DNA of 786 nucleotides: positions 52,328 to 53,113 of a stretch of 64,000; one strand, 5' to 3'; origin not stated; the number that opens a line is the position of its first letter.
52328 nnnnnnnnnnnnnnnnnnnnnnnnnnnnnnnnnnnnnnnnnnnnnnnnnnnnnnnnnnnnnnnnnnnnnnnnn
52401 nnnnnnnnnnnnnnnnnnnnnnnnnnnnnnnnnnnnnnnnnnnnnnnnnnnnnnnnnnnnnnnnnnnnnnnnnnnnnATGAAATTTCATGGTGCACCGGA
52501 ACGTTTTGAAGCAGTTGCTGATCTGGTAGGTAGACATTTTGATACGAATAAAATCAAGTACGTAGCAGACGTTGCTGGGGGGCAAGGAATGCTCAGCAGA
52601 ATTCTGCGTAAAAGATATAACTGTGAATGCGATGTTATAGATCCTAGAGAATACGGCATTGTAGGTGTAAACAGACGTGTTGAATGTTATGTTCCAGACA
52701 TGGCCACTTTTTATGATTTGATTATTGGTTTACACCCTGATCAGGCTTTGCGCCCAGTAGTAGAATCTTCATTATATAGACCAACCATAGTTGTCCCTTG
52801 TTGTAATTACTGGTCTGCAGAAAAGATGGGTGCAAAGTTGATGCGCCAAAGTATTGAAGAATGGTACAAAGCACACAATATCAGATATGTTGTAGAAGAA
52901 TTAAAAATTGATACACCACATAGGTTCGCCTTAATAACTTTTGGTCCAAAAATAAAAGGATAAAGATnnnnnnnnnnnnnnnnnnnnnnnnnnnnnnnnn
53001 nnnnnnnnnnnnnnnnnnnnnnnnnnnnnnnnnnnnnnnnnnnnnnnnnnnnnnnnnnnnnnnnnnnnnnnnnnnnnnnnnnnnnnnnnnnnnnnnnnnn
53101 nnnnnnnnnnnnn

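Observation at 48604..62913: Orphan glycosylation/modification cluster with TPR-like glycosyltransferases and no recognisable export, polymerase or priming machinery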

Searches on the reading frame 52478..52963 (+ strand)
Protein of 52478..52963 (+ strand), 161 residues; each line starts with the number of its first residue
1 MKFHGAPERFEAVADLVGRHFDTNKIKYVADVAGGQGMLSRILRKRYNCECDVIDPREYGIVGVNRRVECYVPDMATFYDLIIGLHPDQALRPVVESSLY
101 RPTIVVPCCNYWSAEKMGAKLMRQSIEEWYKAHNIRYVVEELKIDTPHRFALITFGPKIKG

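Call 5: search_protein_families(library=pfam, proteins=[window:52478-52963:+], max_evalue=0.01)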
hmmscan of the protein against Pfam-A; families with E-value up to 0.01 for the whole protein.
window:52478-52963:+ (161 aa): 1 family
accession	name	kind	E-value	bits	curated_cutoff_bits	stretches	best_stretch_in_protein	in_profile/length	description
PF13679.12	Methyltransf_32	-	0.00018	21.9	27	0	2-55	2-60/143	Methyltransferase domain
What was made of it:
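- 52478..52963 (+): g05: 161-aa minimal class-I methyltransferase-like protein. Methyltransf_32 E 2e-4, below cutoff (call 5).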

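Call 12: search_protein_families(library=ncbifam, proteins=[window:52478-52963:+], max_evalue=0.01)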
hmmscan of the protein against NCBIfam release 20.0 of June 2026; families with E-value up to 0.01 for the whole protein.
window:52478-52963:+ (161 aa): 0 families

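Call 27: search_protein_families(library=padloc, proteins=[window:52478-52963:+], max_evalue=0.01)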
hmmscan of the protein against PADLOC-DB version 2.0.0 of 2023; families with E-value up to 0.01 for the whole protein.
window:52478-52963:+ (161 aa): 0 families

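Call 28: search_protein_families(library=phrogs, proteins=[window:52478-52963:+], max_evalue=0.001)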
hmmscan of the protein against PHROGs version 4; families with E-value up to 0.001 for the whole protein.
window:52478-52963:+ (161 aa): 0 families

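Call 80: search_solved_structures(query=window:52478-52963:+, max_evalue=10)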
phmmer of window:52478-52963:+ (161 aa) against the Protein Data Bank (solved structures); distinct sequences matched with E-value up to 10: 2.
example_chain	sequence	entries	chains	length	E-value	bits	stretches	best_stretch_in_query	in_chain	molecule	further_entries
8rdm_A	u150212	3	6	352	0.12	15.6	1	12-55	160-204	DtpM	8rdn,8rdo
6clw_A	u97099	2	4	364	0.91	12.7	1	9-55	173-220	O-methyltransferase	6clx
